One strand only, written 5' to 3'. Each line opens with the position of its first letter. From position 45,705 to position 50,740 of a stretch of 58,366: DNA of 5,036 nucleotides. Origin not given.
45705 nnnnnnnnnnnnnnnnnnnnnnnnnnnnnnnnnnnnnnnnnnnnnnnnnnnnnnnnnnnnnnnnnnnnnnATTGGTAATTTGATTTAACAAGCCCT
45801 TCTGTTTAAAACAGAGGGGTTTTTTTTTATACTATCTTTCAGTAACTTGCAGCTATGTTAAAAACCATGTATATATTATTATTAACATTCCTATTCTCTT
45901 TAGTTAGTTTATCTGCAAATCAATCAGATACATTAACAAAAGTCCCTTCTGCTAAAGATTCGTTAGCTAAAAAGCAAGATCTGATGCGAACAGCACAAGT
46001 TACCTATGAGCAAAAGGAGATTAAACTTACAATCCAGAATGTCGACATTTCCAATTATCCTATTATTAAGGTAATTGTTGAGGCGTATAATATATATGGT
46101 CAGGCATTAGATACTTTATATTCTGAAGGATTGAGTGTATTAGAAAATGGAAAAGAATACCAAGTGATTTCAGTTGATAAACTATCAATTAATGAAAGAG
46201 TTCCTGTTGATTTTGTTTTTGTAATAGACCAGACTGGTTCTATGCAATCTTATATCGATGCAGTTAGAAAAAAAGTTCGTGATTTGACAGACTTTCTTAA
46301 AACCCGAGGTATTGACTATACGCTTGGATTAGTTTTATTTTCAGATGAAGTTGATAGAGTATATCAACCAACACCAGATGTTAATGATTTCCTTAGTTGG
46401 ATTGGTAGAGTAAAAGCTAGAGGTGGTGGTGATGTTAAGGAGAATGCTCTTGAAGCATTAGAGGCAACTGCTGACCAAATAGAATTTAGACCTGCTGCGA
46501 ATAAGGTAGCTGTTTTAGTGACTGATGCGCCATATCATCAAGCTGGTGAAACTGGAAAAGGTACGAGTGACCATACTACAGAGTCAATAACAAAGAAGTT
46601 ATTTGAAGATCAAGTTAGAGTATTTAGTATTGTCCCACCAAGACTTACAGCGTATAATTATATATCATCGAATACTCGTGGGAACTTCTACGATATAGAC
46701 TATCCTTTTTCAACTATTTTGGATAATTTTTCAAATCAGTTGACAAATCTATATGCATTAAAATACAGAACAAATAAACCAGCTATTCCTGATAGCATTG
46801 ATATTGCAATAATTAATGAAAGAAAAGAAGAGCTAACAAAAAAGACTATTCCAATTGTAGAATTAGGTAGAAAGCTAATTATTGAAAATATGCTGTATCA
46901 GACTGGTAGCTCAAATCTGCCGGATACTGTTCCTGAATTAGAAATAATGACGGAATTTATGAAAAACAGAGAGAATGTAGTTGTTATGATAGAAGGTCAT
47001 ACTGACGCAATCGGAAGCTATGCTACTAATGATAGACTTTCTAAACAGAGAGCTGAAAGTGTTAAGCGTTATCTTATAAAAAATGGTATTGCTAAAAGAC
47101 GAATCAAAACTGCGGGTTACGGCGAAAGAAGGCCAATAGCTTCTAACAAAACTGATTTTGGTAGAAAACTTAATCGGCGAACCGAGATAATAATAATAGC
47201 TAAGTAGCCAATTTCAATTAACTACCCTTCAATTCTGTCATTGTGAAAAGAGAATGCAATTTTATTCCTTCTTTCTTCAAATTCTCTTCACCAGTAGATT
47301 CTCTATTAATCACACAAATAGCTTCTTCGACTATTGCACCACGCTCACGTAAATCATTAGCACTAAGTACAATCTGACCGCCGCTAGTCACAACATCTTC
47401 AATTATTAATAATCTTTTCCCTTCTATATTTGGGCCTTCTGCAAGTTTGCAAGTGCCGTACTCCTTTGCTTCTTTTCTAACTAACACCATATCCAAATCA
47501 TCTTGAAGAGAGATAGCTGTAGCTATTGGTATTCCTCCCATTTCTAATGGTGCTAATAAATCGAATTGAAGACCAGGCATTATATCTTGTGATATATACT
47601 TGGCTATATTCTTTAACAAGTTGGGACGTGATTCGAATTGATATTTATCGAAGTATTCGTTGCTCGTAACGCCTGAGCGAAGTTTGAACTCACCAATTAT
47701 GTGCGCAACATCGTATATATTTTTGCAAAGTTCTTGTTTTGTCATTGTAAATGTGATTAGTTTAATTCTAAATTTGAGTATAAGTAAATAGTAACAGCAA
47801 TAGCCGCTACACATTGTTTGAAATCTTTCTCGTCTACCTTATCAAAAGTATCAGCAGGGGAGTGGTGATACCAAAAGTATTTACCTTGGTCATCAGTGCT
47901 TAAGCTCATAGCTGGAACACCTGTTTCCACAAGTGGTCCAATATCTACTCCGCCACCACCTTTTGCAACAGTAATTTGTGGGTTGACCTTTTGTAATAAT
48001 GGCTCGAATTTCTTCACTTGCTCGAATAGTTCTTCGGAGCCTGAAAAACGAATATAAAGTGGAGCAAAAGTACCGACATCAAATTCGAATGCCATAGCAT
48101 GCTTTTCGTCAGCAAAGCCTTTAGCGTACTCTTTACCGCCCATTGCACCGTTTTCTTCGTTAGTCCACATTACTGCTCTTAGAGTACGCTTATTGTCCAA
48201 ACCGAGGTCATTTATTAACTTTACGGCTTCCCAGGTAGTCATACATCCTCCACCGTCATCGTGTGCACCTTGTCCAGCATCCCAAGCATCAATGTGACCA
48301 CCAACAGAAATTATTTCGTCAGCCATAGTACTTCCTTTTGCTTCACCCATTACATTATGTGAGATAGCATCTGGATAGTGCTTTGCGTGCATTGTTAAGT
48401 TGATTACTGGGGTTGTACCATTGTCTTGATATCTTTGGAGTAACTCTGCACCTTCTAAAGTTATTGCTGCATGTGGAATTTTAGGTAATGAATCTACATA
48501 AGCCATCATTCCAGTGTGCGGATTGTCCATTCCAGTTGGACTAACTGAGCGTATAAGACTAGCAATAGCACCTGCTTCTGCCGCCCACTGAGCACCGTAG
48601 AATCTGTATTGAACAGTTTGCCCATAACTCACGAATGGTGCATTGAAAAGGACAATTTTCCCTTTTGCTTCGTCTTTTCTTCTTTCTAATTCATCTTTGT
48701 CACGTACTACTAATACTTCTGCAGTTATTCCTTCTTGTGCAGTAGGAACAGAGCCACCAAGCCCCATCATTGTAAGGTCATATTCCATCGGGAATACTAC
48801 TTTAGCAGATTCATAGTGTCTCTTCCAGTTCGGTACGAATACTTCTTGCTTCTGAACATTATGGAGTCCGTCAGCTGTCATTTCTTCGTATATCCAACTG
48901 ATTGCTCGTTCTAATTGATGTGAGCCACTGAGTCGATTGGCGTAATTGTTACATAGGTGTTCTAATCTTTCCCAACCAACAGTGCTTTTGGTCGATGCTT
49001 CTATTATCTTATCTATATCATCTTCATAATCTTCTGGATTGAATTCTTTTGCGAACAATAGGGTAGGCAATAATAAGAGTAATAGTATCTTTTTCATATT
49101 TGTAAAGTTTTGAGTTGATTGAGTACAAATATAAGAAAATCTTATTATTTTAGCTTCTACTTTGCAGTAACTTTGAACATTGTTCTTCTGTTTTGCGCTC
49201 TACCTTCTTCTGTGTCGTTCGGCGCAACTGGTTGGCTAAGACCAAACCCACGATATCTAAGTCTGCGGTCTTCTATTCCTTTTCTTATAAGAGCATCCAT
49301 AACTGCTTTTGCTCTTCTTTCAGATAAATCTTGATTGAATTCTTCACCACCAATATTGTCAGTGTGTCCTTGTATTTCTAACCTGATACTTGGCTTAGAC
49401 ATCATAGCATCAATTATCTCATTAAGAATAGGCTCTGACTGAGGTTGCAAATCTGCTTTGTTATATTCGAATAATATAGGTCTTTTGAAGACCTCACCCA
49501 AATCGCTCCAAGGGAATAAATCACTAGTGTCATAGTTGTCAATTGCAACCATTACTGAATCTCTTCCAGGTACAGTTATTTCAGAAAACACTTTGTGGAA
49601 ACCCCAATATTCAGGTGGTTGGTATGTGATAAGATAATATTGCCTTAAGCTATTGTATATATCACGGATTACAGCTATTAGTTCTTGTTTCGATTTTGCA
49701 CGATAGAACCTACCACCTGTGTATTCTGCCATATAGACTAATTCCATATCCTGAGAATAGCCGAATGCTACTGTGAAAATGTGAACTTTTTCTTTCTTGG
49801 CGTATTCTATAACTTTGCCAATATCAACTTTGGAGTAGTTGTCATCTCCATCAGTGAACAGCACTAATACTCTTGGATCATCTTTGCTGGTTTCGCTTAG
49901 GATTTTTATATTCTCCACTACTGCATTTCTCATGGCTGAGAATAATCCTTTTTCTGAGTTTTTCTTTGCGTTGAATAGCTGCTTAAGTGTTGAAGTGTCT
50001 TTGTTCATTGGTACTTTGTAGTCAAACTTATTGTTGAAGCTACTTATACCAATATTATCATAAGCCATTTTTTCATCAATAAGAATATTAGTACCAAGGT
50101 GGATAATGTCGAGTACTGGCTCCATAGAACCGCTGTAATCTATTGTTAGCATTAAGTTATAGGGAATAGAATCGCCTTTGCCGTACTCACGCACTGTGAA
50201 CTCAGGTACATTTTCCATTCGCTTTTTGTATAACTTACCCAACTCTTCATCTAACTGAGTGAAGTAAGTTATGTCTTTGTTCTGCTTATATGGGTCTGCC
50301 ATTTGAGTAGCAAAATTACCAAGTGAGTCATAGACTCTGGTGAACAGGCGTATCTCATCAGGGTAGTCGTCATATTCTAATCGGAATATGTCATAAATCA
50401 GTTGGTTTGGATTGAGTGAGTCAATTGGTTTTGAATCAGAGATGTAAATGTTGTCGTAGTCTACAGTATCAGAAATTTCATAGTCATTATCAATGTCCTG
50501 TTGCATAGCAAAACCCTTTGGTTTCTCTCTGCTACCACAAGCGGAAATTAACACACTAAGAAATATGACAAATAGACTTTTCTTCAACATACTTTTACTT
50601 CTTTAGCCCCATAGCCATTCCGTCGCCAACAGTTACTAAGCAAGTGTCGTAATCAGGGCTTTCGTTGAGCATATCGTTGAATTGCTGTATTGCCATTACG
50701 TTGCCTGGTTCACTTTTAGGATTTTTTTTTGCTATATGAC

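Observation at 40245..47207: Uncharacterised cell-envelope gene cluster: IM-anchored giant periplasmic protein, two putative OM barrels and a vWA-OmpA anchor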

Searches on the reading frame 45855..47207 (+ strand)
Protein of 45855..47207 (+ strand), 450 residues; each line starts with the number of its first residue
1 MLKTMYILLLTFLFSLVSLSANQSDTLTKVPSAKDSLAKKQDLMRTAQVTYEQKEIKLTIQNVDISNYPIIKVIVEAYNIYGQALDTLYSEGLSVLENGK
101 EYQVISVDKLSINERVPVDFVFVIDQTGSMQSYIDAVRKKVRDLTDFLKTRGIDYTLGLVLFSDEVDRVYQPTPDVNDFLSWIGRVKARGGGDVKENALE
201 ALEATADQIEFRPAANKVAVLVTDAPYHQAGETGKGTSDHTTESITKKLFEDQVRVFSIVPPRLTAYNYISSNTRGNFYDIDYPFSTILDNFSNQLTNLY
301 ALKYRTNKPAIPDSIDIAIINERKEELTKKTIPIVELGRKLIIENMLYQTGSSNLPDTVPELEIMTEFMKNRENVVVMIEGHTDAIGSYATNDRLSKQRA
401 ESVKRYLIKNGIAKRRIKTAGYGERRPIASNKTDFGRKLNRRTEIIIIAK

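Call 3: search_protein_families(library=pfam, proteins=[window:45855-47207:+], max_evalue=1)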
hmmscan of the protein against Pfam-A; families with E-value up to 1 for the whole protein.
window:45855-47207:+ (450 aa): 10 families
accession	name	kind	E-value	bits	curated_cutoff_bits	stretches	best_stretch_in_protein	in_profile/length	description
PF00691.25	OmpA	-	2e-22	79.8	27.2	1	348-441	2-98/98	OmpA family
PF25106.1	VWA_4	-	1.3e-12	48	27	1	120-226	2-105/169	von Willebrand factor A domain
PF13519.12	VWA_2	-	2.3e-11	44.7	27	1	121-225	2-106/107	von Willebrand factor type A domain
PF00092.34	VWA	-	1.6e-10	41.9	23.8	1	119-259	1-137/174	von Willebrand factor type A domain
PF00362.24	Integrin_beta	-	3.7e-07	30.5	24.8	2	114-165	2-53/248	Integrin beta chain VWA domain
PF11265.14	Med25_VWA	-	2.7e-05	24.4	21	1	164-264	68-177/213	Mediator complex subunit 25 von Willebrand factor type A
PF24909.1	vWA_SIBA-E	-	0.00089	19.2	27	1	106-245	22-168/284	Integrin beta-like protein A-E, vWA-like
PF05762.20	VWA_CoxE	-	0.015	15.2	26.4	1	114-224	53-158/222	VWA domain containing CoxE-like protein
PF04476.19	4HFCP_synth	-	0.1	12.8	22.4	1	48-151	59-165/228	4-HFC-P synthase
PF11874.13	DUF3394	-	0.16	12.1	28.2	1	39-125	60-146/181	Domain of unknown function (DUF3394)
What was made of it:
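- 45855..47207 (+): Gene D: 450-aa periplasmic protein. Signal peptide, N-terminal beta-rich region, vWA domain with conserved MIDAS-type residues, OmpA-like peptidoglycan-binding domain. Pfam VWA, VWA_2, VWA_4 and OmpA (call 3).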

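Call 4: search_protein_families(library=ncbifam, proteins=[window:45855-47207:+], max_evalue=1)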
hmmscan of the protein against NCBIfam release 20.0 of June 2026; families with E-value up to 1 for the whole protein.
window:45855-47207:+ (450 aa): 44 families (the best 25 are shown)
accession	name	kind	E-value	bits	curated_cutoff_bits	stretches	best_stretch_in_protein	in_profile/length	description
NF053611.1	YiaD_Gzip_OmpA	equivalog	2.4e-31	109.1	175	1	341-447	96-206/206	YiaD family glycine zipper/OmpA-like lipoprotein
NF053612.1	anchor_PA1041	equivalog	1.7e-23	83.8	250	1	345-447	132-235/236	PA1041 family peptidoglycan-binding anchor lipoprotein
NF053613.1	OMP_toxin_LptF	equivalog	7.6e-23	81.5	400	1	338-447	135-245/256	lipotoxin F family OmpA-related lipoprotein LptF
NF045787.1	OmpABordt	equivalog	6.1e-22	78.3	200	1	373-448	115-190/194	outer membrane protein OmpA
NF053607.1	CHU_0125_OmpA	equivalog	9.3e-22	77.3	620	1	328-448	513-637/639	CHU_0125 family OmpA-like outer membrane integrity protein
NF053585.1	OMP_LP_YfiB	equivalog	1.8e-21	76.7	128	1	346-449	58-162/163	outer membrane lipoprotein YfiB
NF006541.1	PRK09038.1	equivalog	4.1e-21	75.8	283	1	342-448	139-249/253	flagellar motor protein MotD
NF033763.1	exchanger_TraB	exception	3.7e-20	71.4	700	1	340-448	388-498/522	outer membrane exchange protein TraB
TIGR03350.1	type_VI_ompA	equivalog_domain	2.3e-18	66.5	139.8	1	344-447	30-137/137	type VI secretion system protein TssL, long form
NF052230.1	T9SS_PorE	exception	2.9e-18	65.5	600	1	324-429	495-601/648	PorE family type IX secretion system protein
NF007804.1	PRK10510.1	equivalog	4e-18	65.6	307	1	364-447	133-216/219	OmpA family lipoprotein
TIGR02802.1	Pal_lipo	equivalog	4.1e-18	65.4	125.35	1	360-446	17-103/104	peptidoglycan-associated lipoprotein Pal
TIGR03789.1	pdsO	hypoth_equivalog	6.8e-18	65.2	152.2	1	341-435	136-231/243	sortase-associated OmpA-like protein PdsO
NF006508.0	PRK08944.1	subfamily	7e-17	61.6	259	1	321-447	153-287/304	MotB family protein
NF047620.1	FlgprotMotYVib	equivalog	9.5e-17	61.5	400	1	360-445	178-264/271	flagellar protein MotY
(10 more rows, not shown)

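Call 68: search_protein_families(library=padloc, proteins=[window:45855-47207:+], max_evalue=0.1)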
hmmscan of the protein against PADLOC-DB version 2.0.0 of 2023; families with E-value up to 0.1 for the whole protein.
window:45855-47207:+ (450 aa): 8 families
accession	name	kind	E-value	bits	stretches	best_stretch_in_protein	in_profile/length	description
PDLC00651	ZorB3|ZorB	-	5.1e-14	50.3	1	338-449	83-204/215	MotB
PDLC00612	ZorB1|ZorB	-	3.3e-11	41.3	1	377-448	187-267/293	MotB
PDLC00609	ZorB1|ZorB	-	4.4e-09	34.2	1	348-445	105-212/232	MotB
PDLC00610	ZorB1|ZorB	-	1.2e-06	26.3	1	376-448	149-235/254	MotB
PDLC00608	ZorB1|ZorB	-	9.4e-05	19.8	1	319-447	67-225/243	MotB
PDLC00611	ZorB1|ZorB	-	0.00016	19.4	1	346-410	104-169/240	MotB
PDLC00641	ZorB2|ZorB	-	0.0005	17.8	1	367-448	115-223/238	MotB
PDLC02224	TerY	-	0.0067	14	1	111-149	6-44/277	-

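Call 69: search_protein_families(library=phrogs, proteins=[window:45855-47207:+], max_evalue=0.1)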
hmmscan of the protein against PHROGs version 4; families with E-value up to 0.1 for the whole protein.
window:45855-47207:+ (450 aa): 11 families
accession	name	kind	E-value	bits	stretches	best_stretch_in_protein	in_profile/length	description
phrog_7897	-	unknown function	4.4e-22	79.9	1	347-447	219-321/327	-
phrog_25518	-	unknown function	3.8e-13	50.2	1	370-446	442-521/526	-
phrog_15381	-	unknown function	3.1e-11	44.6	1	369-450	36-118/154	-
phrog_21158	-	unknown function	4.3e-09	37.2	1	344-450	157-267/308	-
phrog_26111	-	moron, auxiliary metabolic gene and host takeover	7.4e-06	26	1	371-443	254-326/327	membrane protein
phrog_7537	-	unknown function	4.1e-05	24.1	1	363-419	168-225/259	-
phrog_22047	-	unknown function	0.0023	18.5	1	56-107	96-146/207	-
phrog_4927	-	unknown function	0.0041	18.1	1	87-133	13-60/73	-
phrog_7371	-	unknown function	0.013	16.1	1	117-174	6-63/204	-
phrog_16090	-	unknown function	0.026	15.7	1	387-440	31-86/123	-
phrog_5238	-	unknown function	0.034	15.4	1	41-102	7-71/85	-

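Call 73: search_solved_structures(query=window:45855-47207:+, max_evalue=0.001)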
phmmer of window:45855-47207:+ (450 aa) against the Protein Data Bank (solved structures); distinct sequences matched with E-value up to 0.001: 64 (the best 60 are shown).
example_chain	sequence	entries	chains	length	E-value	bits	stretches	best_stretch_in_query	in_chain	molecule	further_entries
5wtp_A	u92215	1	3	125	1.3e-17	67.6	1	344-448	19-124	OmpA family protein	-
5wtl_A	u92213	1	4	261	9.3e-17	64.8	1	345-448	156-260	OmpA family protein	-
5u1h_A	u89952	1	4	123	7.3e-16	61.9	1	359-447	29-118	Outer membrane porin F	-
9v99_A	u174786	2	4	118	1.6e-15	60.8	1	364-446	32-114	Outer membrane beta-barrel domain-containing protein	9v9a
9v9b_A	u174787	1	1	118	7.4e-15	58.6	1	364-446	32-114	Outer membrane beta-barrel domain-containing protein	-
3td3_A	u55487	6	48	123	5.7e-14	55.7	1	345-444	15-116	Outer membrane protein omp38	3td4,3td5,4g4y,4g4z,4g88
2k1s_A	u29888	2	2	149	2.7e-13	53.4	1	345-447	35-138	Inner membrane lipoprotein yiaD | Probable lipoprotein YiaD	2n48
7rjj_A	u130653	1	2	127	3e-13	53.3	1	348-448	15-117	OmpA family protein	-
6jfw_A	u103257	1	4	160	5.5e-13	52.4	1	341-445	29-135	PA0833-PD protein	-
2lbt_A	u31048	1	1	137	1.1e-12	51.4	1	351-447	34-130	Uncharacterized protein Rv0899/MT0922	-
2kgw_A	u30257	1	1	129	1.4e-12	51.1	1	351-447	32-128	Outer membrane protein A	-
2lca_A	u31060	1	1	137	1.4e-12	51.1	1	351-447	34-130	Uncharacterized protein Rv0899/MT0922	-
2l26_A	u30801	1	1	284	5.7e-12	49.1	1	351-447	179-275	Uncharacterized protein Rv0899/MT0922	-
7f4v_aB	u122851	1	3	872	2.9e-11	46.7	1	340-447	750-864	Photosystem I P700 chlorophyll a apoprotein A2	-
6ysf_A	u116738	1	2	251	3.1e-11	46.6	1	328-450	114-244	Chemotaxis motB protein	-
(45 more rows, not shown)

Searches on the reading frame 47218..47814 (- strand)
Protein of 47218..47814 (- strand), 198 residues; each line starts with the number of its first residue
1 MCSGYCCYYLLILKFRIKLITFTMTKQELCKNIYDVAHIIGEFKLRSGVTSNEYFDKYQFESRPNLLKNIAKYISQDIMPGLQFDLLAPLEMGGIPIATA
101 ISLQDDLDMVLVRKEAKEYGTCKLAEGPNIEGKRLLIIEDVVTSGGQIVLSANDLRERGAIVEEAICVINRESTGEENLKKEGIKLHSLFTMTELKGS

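Call 51: search_protein_families(library=pfam, proteins=[window:47218-47814:-], max_evalue=0.00001)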
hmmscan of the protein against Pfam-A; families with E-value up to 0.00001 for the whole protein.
window:47218-47814:- (198 aa): 1 family
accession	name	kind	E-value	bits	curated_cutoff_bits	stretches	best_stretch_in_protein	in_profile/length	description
PF00156.33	Pribosyltran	-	2e-10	40.6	26.3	1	59-180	4-135/158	Phosphoribosyl transferase domain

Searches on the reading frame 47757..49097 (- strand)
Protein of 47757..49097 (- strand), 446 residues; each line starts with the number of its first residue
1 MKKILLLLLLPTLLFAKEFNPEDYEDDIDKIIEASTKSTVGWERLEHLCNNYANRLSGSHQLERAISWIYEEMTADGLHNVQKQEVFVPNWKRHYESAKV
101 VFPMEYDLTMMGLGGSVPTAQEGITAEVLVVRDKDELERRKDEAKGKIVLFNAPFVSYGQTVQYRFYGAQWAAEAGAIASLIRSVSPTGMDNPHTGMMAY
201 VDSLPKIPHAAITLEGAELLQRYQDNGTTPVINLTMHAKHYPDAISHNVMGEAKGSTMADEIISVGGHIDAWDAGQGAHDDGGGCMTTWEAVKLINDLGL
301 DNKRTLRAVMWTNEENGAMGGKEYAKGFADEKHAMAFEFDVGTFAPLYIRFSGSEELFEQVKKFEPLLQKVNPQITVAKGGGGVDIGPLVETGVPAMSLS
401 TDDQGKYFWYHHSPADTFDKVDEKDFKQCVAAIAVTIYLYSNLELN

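Call 51: search_protein_families(library=pfam, proteins=[window:47757-49097:-], max_evalue=0.00001)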
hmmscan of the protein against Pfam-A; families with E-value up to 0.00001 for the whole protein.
window:47757-49097:- (446 aa): 2 families
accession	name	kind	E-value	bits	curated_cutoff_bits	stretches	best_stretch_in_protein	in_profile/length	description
PF04389.22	Peptidase_M28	-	1.4e-24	87.3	21.3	1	248-435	1-191/193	Peptidase family M28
PF01546.33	Peptidase_M20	-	5.3e-07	30.2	24.6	1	275-342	30-98/206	Peptidase family M20/M25/M40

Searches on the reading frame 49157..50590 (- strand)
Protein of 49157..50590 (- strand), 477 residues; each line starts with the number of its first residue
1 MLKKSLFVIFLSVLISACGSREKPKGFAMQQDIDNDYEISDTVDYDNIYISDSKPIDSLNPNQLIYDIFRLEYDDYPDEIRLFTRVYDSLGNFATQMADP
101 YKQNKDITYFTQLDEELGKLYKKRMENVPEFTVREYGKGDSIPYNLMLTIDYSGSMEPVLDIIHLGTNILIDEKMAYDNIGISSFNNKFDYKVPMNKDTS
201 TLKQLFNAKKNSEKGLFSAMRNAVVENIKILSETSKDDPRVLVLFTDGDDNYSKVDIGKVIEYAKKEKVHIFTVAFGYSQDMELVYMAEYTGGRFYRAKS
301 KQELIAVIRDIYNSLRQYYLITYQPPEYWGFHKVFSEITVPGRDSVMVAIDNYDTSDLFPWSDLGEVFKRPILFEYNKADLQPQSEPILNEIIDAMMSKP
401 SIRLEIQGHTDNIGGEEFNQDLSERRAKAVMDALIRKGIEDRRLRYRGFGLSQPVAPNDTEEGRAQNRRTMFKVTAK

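Call 51: search_protein_families(library=pfam, proteins=[window:49157-50590:-], max_evalue=0.00001)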
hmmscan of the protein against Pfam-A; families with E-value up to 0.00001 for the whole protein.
window:49157-50590:- (477 aa): 3 families
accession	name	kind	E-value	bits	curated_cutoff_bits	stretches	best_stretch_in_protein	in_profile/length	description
PF00691.25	OmpA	-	1.2e-21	77.3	27.2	1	373-468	1-98/98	OmpA family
PF00092.34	VWA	-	1e-10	42.6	23.8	1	146-304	2-168/174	von Willebrand factor type A domain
PF13519.12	VWA_2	-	2.4e-06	28.6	27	1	146-248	1-106/107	von Willebrand factor type A domain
